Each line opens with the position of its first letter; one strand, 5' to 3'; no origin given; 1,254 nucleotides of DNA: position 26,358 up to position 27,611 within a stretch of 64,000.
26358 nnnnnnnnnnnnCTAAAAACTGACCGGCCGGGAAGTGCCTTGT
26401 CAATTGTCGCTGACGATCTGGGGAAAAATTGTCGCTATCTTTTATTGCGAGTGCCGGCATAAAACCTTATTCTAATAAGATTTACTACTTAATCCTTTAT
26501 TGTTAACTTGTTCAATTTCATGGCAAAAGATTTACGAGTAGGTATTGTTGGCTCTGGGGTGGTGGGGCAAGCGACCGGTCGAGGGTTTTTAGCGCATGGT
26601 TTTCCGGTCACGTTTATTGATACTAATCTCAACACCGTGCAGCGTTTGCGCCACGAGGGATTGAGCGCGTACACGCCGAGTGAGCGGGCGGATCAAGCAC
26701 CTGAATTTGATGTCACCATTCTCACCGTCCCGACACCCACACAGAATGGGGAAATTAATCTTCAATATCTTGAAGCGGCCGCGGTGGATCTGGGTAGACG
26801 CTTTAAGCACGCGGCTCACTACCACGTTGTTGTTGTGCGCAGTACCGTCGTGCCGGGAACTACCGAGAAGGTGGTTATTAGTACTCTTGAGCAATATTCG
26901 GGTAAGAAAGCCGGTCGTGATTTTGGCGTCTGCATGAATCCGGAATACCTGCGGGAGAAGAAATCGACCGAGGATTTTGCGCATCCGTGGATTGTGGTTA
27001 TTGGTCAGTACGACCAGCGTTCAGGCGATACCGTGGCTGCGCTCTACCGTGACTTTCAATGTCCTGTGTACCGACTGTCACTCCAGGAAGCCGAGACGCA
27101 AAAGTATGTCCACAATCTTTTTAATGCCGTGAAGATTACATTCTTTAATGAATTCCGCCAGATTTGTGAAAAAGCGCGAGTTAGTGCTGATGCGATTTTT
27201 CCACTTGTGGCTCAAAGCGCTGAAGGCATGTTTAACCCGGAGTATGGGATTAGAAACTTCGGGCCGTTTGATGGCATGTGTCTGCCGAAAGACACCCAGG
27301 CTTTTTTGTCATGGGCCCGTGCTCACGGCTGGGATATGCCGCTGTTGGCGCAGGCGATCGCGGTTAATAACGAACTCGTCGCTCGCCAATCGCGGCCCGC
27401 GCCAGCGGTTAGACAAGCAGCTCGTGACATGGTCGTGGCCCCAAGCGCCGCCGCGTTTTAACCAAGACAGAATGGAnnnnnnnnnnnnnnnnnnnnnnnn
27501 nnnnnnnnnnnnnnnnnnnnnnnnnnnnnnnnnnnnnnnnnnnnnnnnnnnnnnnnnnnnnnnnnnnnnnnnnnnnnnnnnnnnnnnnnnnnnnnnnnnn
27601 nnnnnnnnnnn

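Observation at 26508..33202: A compact uronic-acid exopolysaccharide locus with a synthase-LysM-beta-helix fusion (alginate- or GAG-like logic)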

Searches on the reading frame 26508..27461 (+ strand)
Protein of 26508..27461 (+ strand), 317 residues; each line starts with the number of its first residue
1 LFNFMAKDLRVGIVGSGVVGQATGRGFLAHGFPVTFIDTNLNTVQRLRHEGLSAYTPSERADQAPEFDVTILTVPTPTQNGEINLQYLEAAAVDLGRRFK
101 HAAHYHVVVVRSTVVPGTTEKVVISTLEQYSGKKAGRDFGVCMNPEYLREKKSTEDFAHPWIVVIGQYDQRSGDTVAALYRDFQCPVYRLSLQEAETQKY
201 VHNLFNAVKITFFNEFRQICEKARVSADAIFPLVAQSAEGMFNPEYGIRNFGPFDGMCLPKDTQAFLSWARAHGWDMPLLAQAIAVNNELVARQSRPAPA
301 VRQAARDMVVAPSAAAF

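Call 4: search_protein_families(library=pfam, proteins=[window:26508-27461:+], max_evalue=0.01)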
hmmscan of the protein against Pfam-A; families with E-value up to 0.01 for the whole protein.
window:26508-27461:+ (317 aa): 8 families
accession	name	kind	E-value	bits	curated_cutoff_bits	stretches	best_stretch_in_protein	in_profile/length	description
PF03721.20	UDPG_MGDP_dh_N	-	1.8e-31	109.6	27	1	10-177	2-185/187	UDP-glucose/GDP-mannose dehydrogenase family, NAD binding domain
PF00984.24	UDPG_MGDP_dh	-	1e-17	64.5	25.4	1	194-288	2-93/94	UDP-glucose/GDP-mannose dehydrogenase family, central domain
PF03446.21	NAD_binding_2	-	6.3e-05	23.5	21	1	10-83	1-72/161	NAD binding domain of 6-phosphogluconate dehydrogenase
PF02558.23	ApbA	-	9e-05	22.6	22.2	1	11-74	1-74/150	Ketopantoate reductase PanE/ApbA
PF03807.23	F420_oxidored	-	0.00013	23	21.6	1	10-76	1-69/94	NADP oxidoreductase coenzyme F420-dependent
PF02826.25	2-Hacid_dh_C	-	0.00022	21.1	25.1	1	8-88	36-114/178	D-isomer specific 2-hydroxyacid dehydrogenase, NAD binding domain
PF02737.24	3HCDH_N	-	0.002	18.5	22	1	11-50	2-41/180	3-hydroxyacyl-CoA dehydrogenase, NAD binding domain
PF14833.11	NAD_binding_11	-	0.0065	17.2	30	0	196-292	4-107/122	NAD-binding of NADP-dependent 3-hydroxyisobutyrate dehydrogenase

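Call 5: search_protein_families(library=ncbifam, proteins=[window:26508-27461:+], max_evalue=0.01)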
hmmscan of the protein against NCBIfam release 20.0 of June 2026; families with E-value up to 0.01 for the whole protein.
window:26508-27461:+ (317 aa): 12 families
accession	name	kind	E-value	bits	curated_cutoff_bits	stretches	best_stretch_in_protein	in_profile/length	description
TIGR03026.1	NDP-sugDHase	subfamily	6.1e-59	199.8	189.8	1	10-293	2-299/413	nucleotide sugar dehydrogenase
NF041297.1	UDPGDh_AglM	equivalog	1.3e-47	162.7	670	1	10-290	2-300/429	UDP-glucose 6-dehydrogenase AglM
NF047673.2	TeichurnBiosyTuaD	equivalog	1.4e-31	110.2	700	1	42-289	35-292/439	UDP-glucose 6-dehydrogenase TuaD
NF040825.1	UDPMaNacDH_Arch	equivalog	5.3e-19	68.4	750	1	60-290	69-287/418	UDP-N-acetyl-D-mannosamine dehydrogenase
NF011631.0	PRK15057.1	equivalog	1.9e-11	43.7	757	1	68-268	75-263/388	UDP-glucose 6-dehydrogenase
NF008286.0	PRK11064.1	equivalog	1.5e-07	30.4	459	1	63-226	72-239/420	UDP-N-acetyl-D-mannosamine dehydrogenase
NF011729.0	PRK15182.1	equivalog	3.2e-07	29.5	592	1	37-231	48-240/425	Vi polysaccharide biosynthesis UDP-N-acetylglucosamine C-6 dehydrogenase TviB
NF043037.1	ThreonDh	equivalog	2.3e-05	24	350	1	9-86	3-78/297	L-threonate dehydrogenase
NF008592.0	PRK11559.1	equivalog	0.00057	19.3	397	1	9-84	3-76/296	2-hydroxy-3-oxopropionate reductase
TIGR00745.1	apbA_panE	subfamily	0.002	17.5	141.35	1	10-65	1-51/305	2-dehydropantoate 2-reductase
NF004783.0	PRK06129.1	equivalog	0.0081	15.6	347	0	10-50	4-44/315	3-hydroxyacyl-CoA dehydrogenase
NF005088.0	PRK06522.1-2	subfamily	0.0094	15.1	371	0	10-58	2-50/308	2-dehydropantoate 2-reductase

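Call 15: search_solved_structures(query=window:26508-27461:+, max_evalue=0.001, show_alignments=2)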
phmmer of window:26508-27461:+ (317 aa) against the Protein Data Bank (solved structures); distinct sequences matched with E-value up to 0.001: 30.
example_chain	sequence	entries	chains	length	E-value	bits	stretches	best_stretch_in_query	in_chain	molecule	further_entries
1mfz_A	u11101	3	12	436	6.7e-44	153.4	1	56-290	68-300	GDP-mannose 6-dehydrogenase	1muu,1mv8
3vtf_A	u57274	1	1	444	1.1e-36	129.6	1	13-291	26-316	UDP-glucose 6-dehydrogenase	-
3gg2_A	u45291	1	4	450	3.2e-26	95.3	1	9-288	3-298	Sugar dehydrogenase, UDP-glucose/GDP-mannose dehydrogenase family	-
2y0e_A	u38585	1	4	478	2.4e-24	89.1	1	64-287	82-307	UDP-GLUCOSE DEHYDROGENASE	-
2y0d_A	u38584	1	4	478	3.3e-24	88.7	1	64-287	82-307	UDP-GLUCOSE DEHYDROGENASE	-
2y0c_A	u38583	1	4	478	3.3e-24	88.7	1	64-287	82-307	UDP-GLUCOSE DEHYDROGENASE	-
4a7p_A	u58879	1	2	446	1.8e-23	86.2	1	9-289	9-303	UDP-GLUCOSE DEHYDROGENASE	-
4r16_A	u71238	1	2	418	5.5e-15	58.4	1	55-272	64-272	418aa long hypothetical UDP-N-acetyl-D-mannosaminuronic acid dehydrogenase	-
4xr9_A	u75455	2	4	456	2.1e-11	46.7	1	55-291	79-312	CalS8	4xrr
3g79_A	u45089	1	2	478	1.1e-10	44.3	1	63-263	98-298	NDP-N-acetyl-D-galactosaminuronic acid dehydrogenase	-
3ojl_A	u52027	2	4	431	2.1e-10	43.3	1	10-260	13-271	Cap5O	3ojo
7kws_A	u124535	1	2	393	2.4e-10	43.2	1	68-289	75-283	UDP-glucose 6-dehydrogenase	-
3phl_A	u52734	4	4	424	3.3e-09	39.4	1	105-268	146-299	UDP-glucose 6-dehydrogenase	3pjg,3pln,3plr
3pid_A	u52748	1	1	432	3.4e-09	39.4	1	105-268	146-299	UDP-glucose 6-dehydrogenase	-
1dli_A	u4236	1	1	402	2.2e-08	36.8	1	70-271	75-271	UDP-GLUCOSE DEHYDROGENASE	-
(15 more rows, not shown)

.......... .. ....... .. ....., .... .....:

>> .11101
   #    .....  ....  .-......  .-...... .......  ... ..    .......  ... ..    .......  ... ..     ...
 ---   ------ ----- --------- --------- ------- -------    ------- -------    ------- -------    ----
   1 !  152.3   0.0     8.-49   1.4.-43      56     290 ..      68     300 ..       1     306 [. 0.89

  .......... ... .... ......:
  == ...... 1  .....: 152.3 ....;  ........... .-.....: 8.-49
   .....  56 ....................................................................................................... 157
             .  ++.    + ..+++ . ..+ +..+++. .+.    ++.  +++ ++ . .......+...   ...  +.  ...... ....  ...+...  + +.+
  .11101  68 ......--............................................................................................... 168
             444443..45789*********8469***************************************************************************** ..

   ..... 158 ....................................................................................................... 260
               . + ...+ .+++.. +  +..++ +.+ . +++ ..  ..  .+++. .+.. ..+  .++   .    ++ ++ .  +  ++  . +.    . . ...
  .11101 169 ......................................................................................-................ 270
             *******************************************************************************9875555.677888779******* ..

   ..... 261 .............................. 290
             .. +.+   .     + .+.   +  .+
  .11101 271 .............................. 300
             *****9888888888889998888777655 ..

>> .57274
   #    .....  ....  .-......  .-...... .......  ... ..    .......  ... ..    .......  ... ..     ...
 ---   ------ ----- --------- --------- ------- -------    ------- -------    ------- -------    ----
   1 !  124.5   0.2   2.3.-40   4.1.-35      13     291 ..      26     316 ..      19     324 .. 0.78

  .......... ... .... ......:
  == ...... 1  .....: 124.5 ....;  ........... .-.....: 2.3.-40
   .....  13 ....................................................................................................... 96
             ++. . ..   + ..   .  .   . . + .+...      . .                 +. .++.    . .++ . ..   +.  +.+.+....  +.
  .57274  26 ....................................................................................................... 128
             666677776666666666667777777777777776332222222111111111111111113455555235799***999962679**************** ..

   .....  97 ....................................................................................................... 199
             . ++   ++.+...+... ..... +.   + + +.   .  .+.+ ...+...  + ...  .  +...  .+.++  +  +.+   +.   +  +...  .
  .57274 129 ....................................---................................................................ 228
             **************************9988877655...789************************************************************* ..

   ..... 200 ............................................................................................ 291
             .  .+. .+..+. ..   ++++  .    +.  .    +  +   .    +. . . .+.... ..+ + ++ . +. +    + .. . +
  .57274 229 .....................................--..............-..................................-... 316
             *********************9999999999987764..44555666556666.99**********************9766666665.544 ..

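Call 34: search_solved_structures(query=A3, max_evalue=0.00001, show_alignments=2)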
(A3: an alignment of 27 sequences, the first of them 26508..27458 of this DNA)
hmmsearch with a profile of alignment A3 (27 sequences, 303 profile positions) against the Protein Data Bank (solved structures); distinct sequences matched with E-value up to 0.00001: 30.
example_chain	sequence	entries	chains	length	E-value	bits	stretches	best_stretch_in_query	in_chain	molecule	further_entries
1mfz_A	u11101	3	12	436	3.6e-63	216.6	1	7-290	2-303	GDP-mannose 6-dehydrogenase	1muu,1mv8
3vtf_A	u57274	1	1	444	4.1e-55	190.2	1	4-288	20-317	UDP-glucose 6-dehydrogenase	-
2y0e_A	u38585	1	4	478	6.3e-41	143.6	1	5-289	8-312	UDP-GLUCOSE DEHYDROGENASE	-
4a7p_A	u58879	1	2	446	7e-41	143.4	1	5-294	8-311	UDP-GLUCOSE DEHYDROGENASE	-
2y0c_A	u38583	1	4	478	1.1e-40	142.8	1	5-289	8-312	UDP-GLUCOSE DEHYDROGENASE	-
2y0d_A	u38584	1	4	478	1.4e-40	142.5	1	5-289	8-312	UDP-GLUCOSE DEHYDROGENASE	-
3gg2_A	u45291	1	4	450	4.2e-40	140.9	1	6-289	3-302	Sugar dehydrogenase, UDP-glucose/GDP-mannose dehydrogenase family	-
7kws_A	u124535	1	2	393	1e-23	87.1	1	7-289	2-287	UDP-glucose 6-dehydrogenase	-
4r16_A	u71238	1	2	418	1.5e-23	86.5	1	7-270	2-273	418aa long hypothetical UDP-N-acetyl-D-mannosaminuronic acid dehydrogenase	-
3phl_A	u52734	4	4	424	1.8e-23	86.2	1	6-287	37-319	UDP-glucose 6-dehydrogenase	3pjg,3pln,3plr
3pid_A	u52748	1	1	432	1.9e-23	86.1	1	6-287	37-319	UDP-glucose 6-dehydrogenase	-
3ojl_A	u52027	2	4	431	5.9e-23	84.5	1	5-288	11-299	Cap5O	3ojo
4xr9_A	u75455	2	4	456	1.9e-19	73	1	6-291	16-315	CalS8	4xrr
6c58_A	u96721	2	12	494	3.3e-19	72.2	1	5-287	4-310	UDP-glucose 6-dehydrogenase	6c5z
1dli_A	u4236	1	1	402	6.8e-19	71.2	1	7-290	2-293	UDP-GLUCOSE DEHYDROGENASE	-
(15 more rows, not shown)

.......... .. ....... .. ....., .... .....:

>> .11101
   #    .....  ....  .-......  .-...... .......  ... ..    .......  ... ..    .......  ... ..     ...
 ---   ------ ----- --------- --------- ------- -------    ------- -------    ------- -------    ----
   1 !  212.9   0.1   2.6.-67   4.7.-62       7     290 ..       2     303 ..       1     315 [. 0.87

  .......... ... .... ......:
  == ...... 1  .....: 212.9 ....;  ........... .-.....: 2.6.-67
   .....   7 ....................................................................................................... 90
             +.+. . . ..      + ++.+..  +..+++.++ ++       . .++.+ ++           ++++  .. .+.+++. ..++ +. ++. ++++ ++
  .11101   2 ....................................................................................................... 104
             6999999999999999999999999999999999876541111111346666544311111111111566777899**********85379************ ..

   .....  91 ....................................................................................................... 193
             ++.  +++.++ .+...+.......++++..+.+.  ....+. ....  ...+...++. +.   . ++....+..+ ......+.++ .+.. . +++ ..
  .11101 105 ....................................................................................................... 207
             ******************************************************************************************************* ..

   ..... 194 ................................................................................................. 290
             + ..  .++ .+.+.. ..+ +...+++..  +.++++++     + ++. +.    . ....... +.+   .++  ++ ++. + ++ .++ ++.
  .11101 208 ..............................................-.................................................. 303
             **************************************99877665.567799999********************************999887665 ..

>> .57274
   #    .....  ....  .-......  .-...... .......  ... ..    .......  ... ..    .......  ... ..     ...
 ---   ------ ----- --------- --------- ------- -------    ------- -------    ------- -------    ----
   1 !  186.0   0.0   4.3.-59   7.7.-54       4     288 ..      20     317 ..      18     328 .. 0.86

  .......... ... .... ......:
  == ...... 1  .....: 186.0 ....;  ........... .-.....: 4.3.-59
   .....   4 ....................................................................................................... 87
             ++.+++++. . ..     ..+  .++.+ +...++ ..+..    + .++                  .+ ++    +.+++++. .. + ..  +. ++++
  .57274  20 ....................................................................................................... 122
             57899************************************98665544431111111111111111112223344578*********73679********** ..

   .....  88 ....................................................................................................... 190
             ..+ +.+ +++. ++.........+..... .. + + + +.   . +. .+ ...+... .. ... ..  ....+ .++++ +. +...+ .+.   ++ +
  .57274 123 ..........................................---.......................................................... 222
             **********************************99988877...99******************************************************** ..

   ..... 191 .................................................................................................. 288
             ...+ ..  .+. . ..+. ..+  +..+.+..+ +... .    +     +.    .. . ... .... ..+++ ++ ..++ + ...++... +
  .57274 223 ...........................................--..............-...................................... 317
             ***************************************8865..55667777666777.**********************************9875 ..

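Call 67: search_protein_representatives(protein=window:26508-27461:+)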
Query: 317 residues. Proteins with E-value up to 0.001 (for the whole library): 13421; up to 1e-10: 5672; up to 1e-30: 426. The best 150 are listed.
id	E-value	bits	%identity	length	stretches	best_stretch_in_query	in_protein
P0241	1.7e-120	418.1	63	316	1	6-300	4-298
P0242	1.6e-86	306.5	49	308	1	10-300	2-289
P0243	1.6e-80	286.8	48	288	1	6-286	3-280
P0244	8.9e-78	277.8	45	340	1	9-297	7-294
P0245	2.4e-77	276.4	47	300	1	10-294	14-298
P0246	2.7e-76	272.9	47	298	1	8-284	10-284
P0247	5.3e-75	268.7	45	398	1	7-288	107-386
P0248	9.3e-75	267.9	56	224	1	10-230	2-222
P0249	2.6e-74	266.4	45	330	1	11-315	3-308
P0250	6.3e-74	265.2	49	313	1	8-293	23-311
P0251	8.2e-71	254.9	44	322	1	12-307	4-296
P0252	3.6e-70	252.8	48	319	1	11-287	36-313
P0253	4.8e-70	252.4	47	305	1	11-288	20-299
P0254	5.1e-70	252.3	44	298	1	10-294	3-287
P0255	3.2e-68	246.4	46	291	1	10-289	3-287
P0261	3.8e-65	236.3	41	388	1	11-317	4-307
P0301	2.1e-54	201.1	43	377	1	7-291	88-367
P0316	1.7e-50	188.2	36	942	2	65-288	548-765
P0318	2.0e-50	188.0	41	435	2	9-218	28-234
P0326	2.8e-48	180.9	41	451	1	10-291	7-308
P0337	2.3e-46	174.7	41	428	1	60-291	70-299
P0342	1.6e-45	171.9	37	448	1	60-293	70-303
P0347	6.6e-45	169.9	41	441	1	67-288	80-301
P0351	2.0e-44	168.2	39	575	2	57-303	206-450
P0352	3.5e-44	167.5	42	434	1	56-290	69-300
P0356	1.2e-43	165.7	38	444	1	67-288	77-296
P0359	2.7e-43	164.6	37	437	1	32-293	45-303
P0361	1.0e-42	162.7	42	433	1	64-274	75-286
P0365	1.5e-42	162.1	42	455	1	9-293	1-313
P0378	3.6e-41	157.6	38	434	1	18-293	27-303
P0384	1.9e-40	155.2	37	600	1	66-289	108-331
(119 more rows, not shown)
